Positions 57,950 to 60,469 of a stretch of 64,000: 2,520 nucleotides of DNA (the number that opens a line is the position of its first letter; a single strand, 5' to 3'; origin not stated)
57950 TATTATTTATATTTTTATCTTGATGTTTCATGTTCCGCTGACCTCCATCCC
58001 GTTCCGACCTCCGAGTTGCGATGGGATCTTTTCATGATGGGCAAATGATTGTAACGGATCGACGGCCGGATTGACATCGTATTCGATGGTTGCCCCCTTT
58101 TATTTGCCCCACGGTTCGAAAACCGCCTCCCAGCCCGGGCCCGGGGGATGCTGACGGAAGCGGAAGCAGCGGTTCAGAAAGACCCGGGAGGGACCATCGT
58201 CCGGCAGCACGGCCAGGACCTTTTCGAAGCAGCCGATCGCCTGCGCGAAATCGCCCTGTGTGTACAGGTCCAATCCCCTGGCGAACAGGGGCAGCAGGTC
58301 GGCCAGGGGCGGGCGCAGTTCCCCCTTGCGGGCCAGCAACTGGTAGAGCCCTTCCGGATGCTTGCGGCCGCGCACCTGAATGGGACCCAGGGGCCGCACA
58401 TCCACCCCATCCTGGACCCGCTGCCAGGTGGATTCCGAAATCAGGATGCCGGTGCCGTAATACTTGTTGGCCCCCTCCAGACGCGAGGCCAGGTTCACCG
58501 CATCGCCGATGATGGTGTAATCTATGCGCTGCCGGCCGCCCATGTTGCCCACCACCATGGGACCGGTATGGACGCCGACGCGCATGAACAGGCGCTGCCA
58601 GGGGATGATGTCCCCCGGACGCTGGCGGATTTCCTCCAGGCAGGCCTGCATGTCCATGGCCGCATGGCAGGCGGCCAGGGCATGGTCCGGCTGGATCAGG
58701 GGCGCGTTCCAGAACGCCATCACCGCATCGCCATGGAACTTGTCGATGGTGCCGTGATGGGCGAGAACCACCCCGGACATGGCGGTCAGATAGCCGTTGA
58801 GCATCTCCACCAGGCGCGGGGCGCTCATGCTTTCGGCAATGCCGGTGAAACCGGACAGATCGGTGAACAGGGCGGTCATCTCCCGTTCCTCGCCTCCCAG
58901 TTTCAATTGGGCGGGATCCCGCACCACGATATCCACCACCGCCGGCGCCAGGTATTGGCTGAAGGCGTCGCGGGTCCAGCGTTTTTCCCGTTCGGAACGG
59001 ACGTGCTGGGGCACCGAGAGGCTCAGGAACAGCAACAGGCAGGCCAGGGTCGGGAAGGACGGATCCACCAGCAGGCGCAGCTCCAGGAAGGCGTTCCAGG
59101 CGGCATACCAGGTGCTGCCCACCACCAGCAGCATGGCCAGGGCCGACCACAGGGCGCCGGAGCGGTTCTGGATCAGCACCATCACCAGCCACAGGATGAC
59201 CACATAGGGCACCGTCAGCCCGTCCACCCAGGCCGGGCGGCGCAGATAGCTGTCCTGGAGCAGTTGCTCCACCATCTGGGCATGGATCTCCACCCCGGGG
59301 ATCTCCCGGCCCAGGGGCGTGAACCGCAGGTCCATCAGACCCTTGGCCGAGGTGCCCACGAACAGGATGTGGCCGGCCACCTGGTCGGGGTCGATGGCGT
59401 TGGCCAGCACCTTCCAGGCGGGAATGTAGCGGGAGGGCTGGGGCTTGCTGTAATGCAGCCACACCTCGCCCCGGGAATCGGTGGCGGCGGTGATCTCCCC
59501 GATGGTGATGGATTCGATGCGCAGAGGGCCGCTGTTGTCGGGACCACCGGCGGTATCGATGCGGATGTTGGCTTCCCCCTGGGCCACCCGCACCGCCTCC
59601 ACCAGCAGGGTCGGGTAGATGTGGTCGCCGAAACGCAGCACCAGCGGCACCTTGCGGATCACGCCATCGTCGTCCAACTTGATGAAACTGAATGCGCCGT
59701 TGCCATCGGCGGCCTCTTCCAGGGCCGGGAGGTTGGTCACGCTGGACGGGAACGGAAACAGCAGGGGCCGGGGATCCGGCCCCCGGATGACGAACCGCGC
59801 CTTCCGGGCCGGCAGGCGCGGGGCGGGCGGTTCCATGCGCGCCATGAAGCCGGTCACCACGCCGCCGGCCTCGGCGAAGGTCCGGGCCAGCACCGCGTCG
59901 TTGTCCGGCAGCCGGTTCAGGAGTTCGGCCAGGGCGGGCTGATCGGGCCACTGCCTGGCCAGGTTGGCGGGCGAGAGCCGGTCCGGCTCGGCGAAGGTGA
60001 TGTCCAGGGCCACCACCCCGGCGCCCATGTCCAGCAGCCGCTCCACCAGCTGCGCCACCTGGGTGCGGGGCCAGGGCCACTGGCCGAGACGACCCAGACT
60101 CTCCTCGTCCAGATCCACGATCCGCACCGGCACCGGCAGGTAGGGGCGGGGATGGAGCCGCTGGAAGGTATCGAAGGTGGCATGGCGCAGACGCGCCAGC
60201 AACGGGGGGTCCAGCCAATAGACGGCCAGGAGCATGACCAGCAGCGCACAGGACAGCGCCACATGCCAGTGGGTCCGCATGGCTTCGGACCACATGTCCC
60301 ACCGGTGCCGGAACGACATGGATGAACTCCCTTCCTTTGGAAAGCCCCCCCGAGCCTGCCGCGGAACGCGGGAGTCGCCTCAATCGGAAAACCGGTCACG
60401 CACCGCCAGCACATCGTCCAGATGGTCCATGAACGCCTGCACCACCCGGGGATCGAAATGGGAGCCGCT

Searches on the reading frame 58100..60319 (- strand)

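Call 84: search_protein_families(library=pfam, proteins=[window:58100-60319:-], max_evalue=0.00001)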
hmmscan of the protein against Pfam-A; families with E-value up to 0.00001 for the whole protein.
window:58100-60319:- (739 aa): 2 families
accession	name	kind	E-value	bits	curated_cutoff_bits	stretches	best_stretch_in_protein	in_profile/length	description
PF05226.16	CHASE2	-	2.5e-58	198.1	26.3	1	28-381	4-255/257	CHASE2 domain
PF00211.25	Guanylate_cyc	-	7.1e-23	81.6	21.9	1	480-660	8-180/183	Adenylate and Guanylate cyclase catalytic domain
